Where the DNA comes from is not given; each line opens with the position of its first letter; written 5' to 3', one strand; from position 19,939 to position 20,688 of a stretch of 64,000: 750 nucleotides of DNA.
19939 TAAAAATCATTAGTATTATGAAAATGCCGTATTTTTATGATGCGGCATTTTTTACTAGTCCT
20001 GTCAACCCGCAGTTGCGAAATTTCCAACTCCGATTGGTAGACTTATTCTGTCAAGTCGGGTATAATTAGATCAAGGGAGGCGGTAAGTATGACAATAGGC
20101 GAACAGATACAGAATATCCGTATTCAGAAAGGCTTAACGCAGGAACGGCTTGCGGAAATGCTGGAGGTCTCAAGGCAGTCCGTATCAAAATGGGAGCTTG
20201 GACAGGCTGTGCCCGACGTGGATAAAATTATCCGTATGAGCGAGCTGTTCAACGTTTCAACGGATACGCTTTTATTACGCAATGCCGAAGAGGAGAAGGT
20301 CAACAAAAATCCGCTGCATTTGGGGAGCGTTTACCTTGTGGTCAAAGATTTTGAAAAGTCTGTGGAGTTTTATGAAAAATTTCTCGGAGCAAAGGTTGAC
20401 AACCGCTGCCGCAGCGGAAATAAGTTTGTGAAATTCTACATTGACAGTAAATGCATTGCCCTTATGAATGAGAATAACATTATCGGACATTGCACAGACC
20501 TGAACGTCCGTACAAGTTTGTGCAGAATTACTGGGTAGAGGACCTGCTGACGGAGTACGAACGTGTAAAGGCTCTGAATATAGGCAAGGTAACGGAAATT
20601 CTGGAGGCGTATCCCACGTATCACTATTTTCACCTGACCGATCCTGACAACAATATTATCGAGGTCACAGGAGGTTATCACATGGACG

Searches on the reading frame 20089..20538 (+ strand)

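Call 4: search_protein_families(library=pfam, proteins=[window:20089-20538:+])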
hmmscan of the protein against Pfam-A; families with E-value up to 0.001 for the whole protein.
window:20089-20538:+ (149 aa): 6 families
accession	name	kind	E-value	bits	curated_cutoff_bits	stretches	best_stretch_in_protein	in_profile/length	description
PF01381.28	HTH_3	-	1.5e-16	60.6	23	1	7-61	1-55/55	Helix-turn-helix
PF12844.13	HTH_19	-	1.4e-13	51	30.2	1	4-65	1-62/64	Helix-turn-helix domain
PF13560.12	HTH_31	-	6.2e-10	39.7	27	1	3-59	2-59/64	Helix-turn-helix domain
PF00903.31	Glyoxalase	-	5.3e-06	27.3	20.6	1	78-129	2-57/121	Glyoxalase/Bleomycin resistance protein/Dioxygenase superfamily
PF07022.19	Phage_CI_repr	-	8.5e-05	23.3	22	1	18-63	15-59/65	Bacteriophage CI repressor helix-turn-helix domain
PF14549.12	P22_Cro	-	0.00098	19.3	30.2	0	18-44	12-36/60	DNA-binding transcriptional regulator Cro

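Call 5: search_protein_families(library=ncbifam, proteins=[window:20089-20538:+])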
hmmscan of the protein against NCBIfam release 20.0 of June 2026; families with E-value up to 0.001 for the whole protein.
window:20089-20538:+ (149 aa): 13 families
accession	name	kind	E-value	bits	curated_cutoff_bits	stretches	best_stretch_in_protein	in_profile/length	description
NF041951.1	phage_RstR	subfamily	4.8e-19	68.6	80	1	1-79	1-79/108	RstR family transcriptional repressor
NF052239.1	antitox_spr1629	equivalog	4.7e-12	45.7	335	1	1-68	1-70/377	spr1629 family repressor/antitoxin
TIGR03070.1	couple_hipB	subfamily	2.5e-10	40.2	71.65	1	3-56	3-56/58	type II toxin-antitoxin system Y4mF family antitoxin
NF007257.0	PRK09706.1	subfamily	1.4e-09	37.9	101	1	2-78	5-79/135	transcriptional repressor DicA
NF047948.1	male_kill_WMK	equivalog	1.8e-09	37.5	300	1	2-82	162-242/300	WO male-killing family protein Wmk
NF003162.0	PRK04140.1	equivalog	1.7e-08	33.8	263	1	4-58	128-182/317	transcriptional regulator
TIGR03830.1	CxxCG_CxxCG_HTH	subfamily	3.2e-08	33.4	61.8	1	3-48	66-113/127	type II TA system antitoxin MqsA family protein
NF041575.1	antitoxPezA_Strep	equivalog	6.9e-07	29.4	290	1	3-58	2-57/158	type II toxin-antitoxin system antitoxin PezA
TIGR00270.2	TIGR00270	equivalog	3.2e-06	27.1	110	1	5-79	78-153/159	multiprotein bridging factor aMBF1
NF040522.1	VC1465_fam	subfamily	1.1e-05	25.4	70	1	7-39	1-33/111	VC1465 family Xer recombination activation factor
NF047542.1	telomere_Tap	equivalog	3.5e-05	22.7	600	1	8-54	23-69/695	telomere-associated protein Tap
NF007408.0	PRK09943.1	equivalog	6.6e-05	22.5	211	1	2-69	7-74/185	HTH-type transcriptional regulator PuuR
NF006015.0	PRK08154.1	subfamily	0.00033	19.9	204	1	2-67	30-95/314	anaerobic benzoate catabolism transcriptional regulator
